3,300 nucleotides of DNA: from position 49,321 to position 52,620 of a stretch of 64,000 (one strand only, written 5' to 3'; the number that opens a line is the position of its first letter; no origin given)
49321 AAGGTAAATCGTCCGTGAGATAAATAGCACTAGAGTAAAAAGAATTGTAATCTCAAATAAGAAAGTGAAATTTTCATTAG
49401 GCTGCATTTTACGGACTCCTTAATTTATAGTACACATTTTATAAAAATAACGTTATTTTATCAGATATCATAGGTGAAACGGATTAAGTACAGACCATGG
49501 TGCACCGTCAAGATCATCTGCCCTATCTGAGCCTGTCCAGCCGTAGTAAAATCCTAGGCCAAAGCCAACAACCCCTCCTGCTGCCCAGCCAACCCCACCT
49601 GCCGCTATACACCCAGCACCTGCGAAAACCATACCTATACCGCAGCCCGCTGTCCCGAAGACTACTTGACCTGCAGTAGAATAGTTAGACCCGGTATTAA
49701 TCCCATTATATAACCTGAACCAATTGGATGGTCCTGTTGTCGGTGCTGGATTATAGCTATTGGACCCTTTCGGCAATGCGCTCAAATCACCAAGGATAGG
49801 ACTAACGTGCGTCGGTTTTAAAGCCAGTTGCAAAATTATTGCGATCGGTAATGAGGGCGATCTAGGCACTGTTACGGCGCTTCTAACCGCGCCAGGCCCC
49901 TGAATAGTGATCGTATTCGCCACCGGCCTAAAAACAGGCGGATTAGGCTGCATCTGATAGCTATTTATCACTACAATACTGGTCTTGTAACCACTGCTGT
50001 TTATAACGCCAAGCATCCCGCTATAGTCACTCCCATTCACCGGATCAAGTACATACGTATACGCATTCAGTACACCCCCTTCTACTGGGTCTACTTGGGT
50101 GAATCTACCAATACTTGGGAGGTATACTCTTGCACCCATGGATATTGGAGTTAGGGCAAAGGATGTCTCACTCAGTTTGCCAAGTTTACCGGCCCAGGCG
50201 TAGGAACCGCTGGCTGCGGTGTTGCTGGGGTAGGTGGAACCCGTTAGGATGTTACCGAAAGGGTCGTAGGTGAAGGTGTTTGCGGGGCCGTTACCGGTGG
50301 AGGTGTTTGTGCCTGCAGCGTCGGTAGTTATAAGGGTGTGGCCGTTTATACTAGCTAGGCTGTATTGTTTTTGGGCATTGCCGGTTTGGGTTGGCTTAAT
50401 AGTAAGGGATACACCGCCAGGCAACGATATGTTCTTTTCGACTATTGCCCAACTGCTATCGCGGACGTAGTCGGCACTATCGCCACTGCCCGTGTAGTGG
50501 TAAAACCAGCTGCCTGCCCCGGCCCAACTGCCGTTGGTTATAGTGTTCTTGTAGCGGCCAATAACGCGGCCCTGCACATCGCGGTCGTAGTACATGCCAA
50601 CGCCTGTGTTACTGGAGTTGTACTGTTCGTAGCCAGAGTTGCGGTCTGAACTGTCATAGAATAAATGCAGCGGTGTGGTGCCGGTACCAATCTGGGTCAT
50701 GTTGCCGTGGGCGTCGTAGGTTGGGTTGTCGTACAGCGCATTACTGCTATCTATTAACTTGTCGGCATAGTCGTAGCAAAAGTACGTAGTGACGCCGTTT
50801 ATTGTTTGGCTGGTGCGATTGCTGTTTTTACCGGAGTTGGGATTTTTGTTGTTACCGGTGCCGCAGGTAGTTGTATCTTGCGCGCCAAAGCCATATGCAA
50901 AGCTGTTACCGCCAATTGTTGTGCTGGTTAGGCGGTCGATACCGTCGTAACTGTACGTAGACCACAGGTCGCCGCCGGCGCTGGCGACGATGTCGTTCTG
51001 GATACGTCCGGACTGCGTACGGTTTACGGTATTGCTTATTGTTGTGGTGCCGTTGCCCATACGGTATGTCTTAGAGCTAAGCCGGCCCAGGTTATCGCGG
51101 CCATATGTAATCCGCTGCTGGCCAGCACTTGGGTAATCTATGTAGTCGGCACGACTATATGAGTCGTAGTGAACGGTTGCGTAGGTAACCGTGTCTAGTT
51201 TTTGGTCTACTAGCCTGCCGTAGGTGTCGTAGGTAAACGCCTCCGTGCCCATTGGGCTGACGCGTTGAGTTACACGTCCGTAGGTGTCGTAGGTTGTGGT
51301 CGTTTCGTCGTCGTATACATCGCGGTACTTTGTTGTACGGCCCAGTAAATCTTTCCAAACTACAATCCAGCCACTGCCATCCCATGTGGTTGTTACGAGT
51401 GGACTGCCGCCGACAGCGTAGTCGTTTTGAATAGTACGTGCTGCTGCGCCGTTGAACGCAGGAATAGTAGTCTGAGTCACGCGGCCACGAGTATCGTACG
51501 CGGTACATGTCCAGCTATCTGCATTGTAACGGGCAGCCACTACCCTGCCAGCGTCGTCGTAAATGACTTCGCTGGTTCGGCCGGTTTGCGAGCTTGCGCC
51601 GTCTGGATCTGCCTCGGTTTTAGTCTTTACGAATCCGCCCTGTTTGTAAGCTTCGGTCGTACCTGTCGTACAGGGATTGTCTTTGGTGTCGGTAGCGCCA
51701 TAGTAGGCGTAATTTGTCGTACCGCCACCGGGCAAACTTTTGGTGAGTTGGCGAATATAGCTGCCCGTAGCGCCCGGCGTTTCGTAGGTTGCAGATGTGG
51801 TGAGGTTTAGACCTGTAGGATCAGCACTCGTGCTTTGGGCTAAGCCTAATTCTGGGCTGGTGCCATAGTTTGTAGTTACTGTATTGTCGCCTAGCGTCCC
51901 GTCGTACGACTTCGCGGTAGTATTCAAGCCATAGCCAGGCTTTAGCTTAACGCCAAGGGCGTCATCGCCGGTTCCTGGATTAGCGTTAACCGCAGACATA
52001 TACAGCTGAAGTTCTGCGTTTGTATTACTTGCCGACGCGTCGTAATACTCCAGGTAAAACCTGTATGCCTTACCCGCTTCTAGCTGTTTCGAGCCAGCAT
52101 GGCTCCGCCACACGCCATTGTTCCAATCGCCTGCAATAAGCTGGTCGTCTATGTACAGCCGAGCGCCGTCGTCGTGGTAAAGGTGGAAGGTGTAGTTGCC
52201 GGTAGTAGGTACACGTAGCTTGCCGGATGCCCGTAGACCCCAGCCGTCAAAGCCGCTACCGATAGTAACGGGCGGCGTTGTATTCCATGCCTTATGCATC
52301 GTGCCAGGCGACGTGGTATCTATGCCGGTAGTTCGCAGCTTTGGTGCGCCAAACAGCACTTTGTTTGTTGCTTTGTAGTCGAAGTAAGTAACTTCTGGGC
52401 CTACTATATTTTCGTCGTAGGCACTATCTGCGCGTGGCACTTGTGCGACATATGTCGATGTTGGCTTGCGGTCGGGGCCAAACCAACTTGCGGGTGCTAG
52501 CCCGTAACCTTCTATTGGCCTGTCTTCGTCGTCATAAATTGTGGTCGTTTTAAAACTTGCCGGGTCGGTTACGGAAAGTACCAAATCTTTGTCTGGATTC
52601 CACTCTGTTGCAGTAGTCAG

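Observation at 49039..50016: Glycine-zipper C-terminal toxin module and adjacent three-TM immunity candidate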

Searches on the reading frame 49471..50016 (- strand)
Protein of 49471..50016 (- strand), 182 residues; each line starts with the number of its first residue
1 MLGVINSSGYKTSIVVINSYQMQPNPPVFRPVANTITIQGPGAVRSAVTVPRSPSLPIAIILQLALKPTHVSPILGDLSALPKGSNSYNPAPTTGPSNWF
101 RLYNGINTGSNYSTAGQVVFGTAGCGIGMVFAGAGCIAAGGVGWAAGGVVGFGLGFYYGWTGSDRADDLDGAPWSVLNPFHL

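Call 3: search_protein_families(library=pfam, proteins=[window:49471-50016:-], max_evalue=1)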
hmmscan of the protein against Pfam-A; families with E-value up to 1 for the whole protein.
seq(182 aa): 0 families

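Call 5: search_protein_families(library=ncbifam, proteins=[window:49471-50016:-], max_evalue=1)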
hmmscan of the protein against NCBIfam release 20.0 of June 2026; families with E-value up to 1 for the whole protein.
seq(182 aa): 1 family
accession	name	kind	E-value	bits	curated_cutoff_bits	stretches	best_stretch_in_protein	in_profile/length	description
NF011888.0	PRK15361.1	equivalog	0.46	10.1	266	1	112-155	91-134/195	SPI-2 type III secretion system translocon protein SseD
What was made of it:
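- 50014..50268 (-): Rhs-associated core domain (aa 2095-2179), ending in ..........-M. This is the demarcation and putative autoproteolysis site. Call 5.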

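Call 6: find_homologous_proteins(query=window:49471-50016:-, max_evalue=0.01)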
Query seq(182 aa): 206 candidates shared short words with the query, none scored E <= 0.01.
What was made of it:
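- Tried and rejected: The word-index protein search with the 182 aa found nothing (call 6).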

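Call 17: predict_structure(protein=window:49471-50016:-)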
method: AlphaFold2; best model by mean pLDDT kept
length: 182 residues; sequences in the alignment: 1
mean_pLDDT: 34.1   pTM: 0.19
mean pLDDT of the five models: 34.1, 33.2, 32.1, 28.5, 27.6
residues with pLDDT >= 90: 0; 70-90: 0; 50-70: 2; < 50: 180
segments of 3 or more residues with pLDDT < 50: 1-148, 153-182
pLDDT, mean of each block of 10 residues (from residue 1): 28 38 42 38 31 33 28 30 33 29 28 27 27 34 45 46 42 33 33
secondary structure, 60 per line:
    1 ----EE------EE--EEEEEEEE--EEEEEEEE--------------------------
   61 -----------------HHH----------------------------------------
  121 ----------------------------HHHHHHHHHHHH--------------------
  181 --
elements in order: E17-24 E27-34 H149-160
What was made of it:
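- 49735..50016 (-): Variable linker or pre-toxin region (CT residues 1-94). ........... and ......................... are shared with RHS proteins that carry other ends. The single-sequence AF2 model is disordered here (call 17).
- Tried and rejected: Single-sequence AlphaFold was useless, at pLDDT 34 (call 17).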

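Call 19: search_protein_representatives(protein=window:49471-50016:-)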
Query: 182 residues. Proteins with E-value up to 0.001 (for the whole library): 6; up to 1e-10: 2; up to 1e-30: 0. The best 6 are listed.
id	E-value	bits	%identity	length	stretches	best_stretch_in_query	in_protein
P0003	6.0e-27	110.9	56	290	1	95-180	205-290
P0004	1.2e-17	80.5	56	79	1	102-180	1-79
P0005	3.3e-06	43.2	38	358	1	21-155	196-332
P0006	2.3e-05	40.5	38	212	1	26-174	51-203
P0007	9.0e-05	38.6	37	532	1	1-180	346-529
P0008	6.7e-04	35.7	41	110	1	87-180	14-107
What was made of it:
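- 49471..49734 (-): Conserved 88-aa glycine-zipper toxin domain, type A (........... ... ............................). Exhaustive phmmer hits align to query residues 95-180 (call 19).
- Tried and rejected: The exhaustive phmmer was needed (call 19).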

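Call 22: find_encoding_contigs(protein=P0003, flank=10000)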
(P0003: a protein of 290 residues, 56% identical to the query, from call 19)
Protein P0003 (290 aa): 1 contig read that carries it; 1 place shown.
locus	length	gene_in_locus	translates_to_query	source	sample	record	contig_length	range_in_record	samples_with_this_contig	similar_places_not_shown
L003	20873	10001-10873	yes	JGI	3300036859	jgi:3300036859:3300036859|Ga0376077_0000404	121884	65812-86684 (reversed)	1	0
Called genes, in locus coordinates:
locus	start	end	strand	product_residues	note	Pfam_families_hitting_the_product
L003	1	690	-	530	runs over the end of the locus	-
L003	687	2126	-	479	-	PF19590:TrbL_3 (weak)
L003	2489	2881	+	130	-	PF18895:T4SS_pilin (weak)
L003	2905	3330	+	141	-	PF18895:T4SS_pilin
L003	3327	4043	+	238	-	PF18895:T4SS_pilin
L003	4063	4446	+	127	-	PF18895:T4SS_pilin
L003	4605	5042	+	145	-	PF04956:TrbC (faint), PF18895:T4SS_pilin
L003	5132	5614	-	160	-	PF00011:HSP20, PF17886:ArsA_HSP20 (weak)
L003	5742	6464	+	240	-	PF00156:Pribosyltran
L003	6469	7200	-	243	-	-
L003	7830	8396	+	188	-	-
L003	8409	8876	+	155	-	-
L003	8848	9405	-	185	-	PF00293:NUDIX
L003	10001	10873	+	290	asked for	-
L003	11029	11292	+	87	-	-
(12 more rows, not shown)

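Call 23: find_encoding_contigs(protein=P0007, flank=10000)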
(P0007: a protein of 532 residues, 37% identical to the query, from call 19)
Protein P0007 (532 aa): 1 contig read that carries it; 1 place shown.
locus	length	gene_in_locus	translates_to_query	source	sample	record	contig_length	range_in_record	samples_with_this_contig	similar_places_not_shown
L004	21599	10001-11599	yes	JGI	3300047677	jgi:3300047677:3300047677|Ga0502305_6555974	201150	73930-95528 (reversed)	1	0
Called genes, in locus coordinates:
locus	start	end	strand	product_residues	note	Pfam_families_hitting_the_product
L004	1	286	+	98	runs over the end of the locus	PF14213:DUF4325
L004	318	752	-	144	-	PF13643:DUF4145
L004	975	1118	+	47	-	-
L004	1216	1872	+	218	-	-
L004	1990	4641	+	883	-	PF25778:DUF7948 (weak), PF07691:PA14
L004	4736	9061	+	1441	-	PF07691:PA14, PF05593:RHS_repeat (weak), PF07691:PA14, PF25023:TEN_YD-shell (weak)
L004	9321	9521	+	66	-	-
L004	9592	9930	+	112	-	-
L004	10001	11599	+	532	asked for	-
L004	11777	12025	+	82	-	-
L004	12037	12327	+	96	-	-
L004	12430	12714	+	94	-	-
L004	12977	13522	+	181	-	-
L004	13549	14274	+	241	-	-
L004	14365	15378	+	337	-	-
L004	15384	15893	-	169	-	-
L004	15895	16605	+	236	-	-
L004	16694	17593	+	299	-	PF00106:adh_short, PF08659:KR, PF13561:adh_short_C2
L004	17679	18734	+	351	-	-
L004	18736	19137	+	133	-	-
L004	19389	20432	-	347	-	-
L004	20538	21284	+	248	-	PF00005:ABC_tran, PF13304:AAA_21 (weak)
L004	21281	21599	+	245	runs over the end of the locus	PF01061:ABC2_membrane, PF12679:ABC2_membrane_2 (weak), PF12698:ABC2_membrane_3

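Call 38: find_encoding_contigs(protein=P0004, flank=10000)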
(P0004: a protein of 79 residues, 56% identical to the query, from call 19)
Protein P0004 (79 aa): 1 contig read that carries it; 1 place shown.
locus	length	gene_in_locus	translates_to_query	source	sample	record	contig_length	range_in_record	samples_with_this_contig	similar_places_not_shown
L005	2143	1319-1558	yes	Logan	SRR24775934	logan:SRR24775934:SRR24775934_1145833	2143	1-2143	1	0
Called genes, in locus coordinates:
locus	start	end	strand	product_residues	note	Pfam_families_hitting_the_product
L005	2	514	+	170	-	?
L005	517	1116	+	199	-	PF13021:DUF3885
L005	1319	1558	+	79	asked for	-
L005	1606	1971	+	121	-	-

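Call 39: find_encoding_contigs(protein=P0005, flank=10000)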
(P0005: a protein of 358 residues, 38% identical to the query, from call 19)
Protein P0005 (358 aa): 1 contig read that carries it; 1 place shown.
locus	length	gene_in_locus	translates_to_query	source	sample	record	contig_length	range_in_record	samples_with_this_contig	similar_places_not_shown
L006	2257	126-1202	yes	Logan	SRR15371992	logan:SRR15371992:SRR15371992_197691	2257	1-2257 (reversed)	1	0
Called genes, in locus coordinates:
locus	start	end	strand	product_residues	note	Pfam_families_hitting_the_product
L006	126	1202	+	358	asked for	-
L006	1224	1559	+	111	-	-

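Call 40: find_encoding_contigs(protein=P0006, flank=10000)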
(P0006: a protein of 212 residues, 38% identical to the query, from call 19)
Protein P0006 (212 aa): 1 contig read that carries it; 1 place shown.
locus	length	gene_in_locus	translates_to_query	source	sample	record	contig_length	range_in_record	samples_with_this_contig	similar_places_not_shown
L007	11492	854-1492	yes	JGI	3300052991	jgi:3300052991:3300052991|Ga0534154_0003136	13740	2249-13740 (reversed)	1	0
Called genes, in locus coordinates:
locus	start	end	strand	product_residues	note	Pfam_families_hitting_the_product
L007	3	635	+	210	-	?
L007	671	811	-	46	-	-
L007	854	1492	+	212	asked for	-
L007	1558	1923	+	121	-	-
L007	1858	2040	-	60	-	-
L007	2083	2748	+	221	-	-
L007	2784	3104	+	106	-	-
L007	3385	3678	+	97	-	-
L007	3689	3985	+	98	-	-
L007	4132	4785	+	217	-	-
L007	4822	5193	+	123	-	-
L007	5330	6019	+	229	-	-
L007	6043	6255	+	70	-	-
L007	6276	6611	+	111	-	-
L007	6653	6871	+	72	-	-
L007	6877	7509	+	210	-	-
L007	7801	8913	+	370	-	PF00331:Glyco_hydro_10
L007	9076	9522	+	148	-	PF01047:MarR, PF12802:MarR_2, PF13463:HTH_27 (faint), PF13601:HTH_34 (weak)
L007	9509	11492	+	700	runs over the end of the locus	PF03176:MMPL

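Call 41: find_encoding_contigs(protein=P0008, flank=10000)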
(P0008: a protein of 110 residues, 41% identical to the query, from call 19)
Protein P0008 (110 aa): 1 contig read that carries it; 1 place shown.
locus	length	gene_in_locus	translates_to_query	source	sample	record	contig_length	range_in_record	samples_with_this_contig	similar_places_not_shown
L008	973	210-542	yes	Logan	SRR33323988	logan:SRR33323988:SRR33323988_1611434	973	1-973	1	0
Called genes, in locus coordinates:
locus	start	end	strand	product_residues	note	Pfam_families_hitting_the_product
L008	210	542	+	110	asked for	-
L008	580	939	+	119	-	-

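Call 83: search_protein_families(library=phrogs, proteins=[window:49471-50016:-], max_evalue=0.1)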
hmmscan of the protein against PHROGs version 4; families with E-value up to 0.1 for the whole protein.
window:49471-50016:- (182 aa): 0 families

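Call 84: search_protein_families(library=padloc, proteins=[window:49471-50016:-], max_evalue=0.1)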
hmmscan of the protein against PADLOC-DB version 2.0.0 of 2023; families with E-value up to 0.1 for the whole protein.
window:49471-50016:- (182 aa): 0 families

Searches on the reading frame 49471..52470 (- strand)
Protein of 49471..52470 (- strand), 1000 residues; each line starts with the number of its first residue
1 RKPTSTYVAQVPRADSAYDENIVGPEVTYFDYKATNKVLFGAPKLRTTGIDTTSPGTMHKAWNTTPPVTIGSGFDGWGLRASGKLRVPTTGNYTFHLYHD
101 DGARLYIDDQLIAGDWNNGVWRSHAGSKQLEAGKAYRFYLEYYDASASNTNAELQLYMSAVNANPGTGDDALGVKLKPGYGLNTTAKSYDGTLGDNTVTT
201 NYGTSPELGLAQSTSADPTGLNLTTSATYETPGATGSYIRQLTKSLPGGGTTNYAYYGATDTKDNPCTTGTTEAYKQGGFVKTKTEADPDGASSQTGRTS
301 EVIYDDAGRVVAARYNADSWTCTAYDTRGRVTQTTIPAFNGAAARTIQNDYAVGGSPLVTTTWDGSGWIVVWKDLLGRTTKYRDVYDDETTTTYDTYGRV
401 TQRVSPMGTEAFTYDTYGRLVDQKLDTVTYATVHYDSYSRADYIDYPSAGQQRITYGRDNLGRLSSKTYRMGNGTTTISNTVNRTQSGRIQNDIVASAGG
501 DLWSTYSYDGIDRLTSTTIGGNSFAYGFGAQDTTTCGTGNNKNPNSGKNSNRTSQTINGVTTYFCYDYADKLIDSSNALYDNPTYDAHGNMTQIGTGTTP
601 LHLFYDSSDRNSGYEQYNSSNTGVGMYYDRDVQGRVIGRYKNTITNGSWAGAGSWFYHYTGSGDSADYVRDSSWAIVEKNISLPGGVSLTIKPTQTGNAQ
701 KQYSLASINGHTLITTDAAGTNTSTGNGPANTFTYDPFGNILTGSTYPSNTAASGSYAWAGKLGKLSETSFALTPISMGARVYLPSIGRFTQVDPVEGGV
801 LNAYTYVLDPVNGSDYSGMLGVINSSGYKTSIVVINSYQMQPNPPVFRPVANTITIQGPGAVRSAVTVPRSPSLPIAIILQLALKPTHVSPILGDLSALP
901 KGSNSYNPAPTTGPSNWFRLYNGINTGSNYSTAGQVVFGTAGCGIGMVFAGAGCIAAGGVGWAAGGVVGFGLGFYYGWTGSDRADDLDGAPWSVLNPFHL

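Call 52: search_solved_structures(query=window:49471-52470:-, max_evalue=0.001)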
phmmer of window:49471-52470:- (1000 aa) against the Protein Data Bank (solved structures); distinct sequences matched with E-value up to 0.001: 4.
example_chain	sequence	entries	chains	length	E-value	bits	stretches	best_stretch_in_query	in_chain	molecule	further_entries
6qdi_A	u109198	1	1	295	1.3e-17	66.7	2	57-147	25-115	PA14 domain-containing protein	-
6qe7_A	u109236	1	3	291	2e-15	59.5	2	65-145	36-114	Anti-sigma-I factor RsgI3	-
8h8b_A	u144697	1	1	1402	9.2e-06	27.5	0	293-469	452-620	Putative Rhs-family protein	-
8h8a_A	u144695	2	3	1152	7.3e-05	24.5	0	293-469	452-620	Putative Rhs-family protein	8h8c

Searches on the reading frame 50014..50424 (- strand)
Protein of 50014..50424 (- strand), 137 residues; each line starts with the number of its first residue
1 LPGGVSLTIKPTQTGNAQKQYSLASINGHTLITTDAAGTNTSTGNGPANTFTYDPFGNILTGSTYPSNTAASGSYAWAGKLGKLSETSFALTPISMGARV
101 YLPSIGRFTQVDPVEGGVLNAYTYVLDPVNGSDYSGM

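Call 72: find_related_loci(query=A7, collection=genome_contigs, flank=5000)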
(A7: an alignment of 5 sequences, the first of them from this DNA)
Query A7 (137 aa) in genome_contigs; peptide patterns used: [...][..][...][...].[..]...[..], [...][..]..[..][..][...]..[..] (x = any residue, [..] = any of these).
540 stretches matched a pattern; 234 encode a relative of the query (tblastn E <= 1e-3); the best 80 are kept; 78 distinct loci.
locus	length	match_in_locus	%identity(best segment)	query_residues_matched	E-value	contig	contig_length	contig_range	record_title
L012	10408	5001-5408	93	1-136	1e-81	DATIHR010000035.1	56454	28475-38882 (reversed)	MAG TPA_asm: Candidatus Saccharimonadales bacterium isolate SMAG_U15643 k141_559760, whole genome shotgun sequence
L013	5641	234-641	68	1-136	6e-57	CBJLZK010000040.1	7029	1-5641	MAG TPA_asm: uncultured bacterium isolate SRR27822709_concoct_53 genome assembly, contig: ERZ27339097.5086, whole genome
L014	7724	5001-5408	68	1-137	2e-56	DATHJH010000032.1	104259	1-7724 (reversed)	MAG TPA_asm: Candidatus Limnocylindria bacterium isolate SMAG_U12547 k141_285969, whole genome shotgun sequence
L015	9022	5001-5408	66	1-137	8e-56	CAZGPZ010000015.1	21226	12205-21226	MAG TPA_asm: uncultured Candidatus Saccharibacteria bacterium isolate SRP193066_co1_238 genome assembly, contig: NODE_24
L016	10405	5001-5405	68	1-136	8e-56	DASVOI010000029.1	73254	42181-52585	MAG TPA_asm: Candidatus Saccharimonadales bacterium isolate SMAG_U3149 k141_429938, whole genome shotgun sequence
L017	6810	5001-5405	65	1-136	1e-53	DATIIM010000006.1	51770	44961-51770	MAG TPA_asm: Patescibacteria group bacterium isolate SMAG_U15665 k141_254964, whole genome shotgun sequence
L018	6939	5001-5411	64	1-137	3e-53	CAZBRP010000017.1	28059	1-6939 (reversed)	MAG TPA_asm: uncultured Candidatus Saccharibacteria bacterium isolate SRP200132_co1_645 genome assembly, contig: NODE_28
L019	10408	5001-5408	63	1-137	1e-51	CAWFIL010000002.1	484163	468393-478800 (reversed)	MAG: uncultured bacterium isolate MFD02134.bin.2.167 genome assembly, contig: contig_31778, whole genome shotgun sequenc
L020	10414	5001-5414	63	1-137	2e-50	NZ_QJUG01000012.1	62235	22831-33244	Allorhizocola rhizosphaerae strain CPCC 204380 contig12, whole genome shotgun sequence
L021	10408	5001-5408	65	1-136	2e-50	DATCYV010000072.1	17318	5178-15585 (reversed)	MAG TPA_asm: Candidatus Saccharimonadales bacterium isolate SMAG_U53 k141_1185496, whole genome shotgun sequence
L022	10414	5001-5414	60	1-137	3e-49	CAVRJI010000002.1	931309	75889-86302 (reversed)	MAG: uncultured bacterium isolate MFD01275.bin.1.111 genome assembly, contig: contig_12920, whole genome shotgun sequenc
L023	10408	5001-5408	61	1-136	1e-48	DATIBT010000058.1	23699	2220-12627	MAG TPA_asm: Candidatus Saccharimonadales bacterium isolate SMAG_U16297 k141_153539, whole genome shotgun sequence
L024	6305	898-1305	61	2-137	2e-48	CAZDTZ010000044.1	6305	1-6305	MAG TPA_asm: uncultured Candidatus Saccharibacteria bacterium isolate SRP200132_co1_471 genome assembly, contig: NODE_23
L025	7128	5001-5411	62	1-137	2e-48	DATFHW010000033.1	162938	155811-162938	MAG TPA_asm: Candidatus Saccharimonadales bacterium isolate SMAG_U8699 k141_1401909, whole genome shotgun sequence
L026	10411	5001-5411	64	1-136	3e-47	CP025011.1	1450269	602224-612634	Candidatus Saccharibacteria bacterium YM_S32_TM7_50_20 chromosome, complete genome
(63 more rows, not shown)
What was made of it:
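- Tried and rejected: A scan with the RHS core-end alignment worked (call 72).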
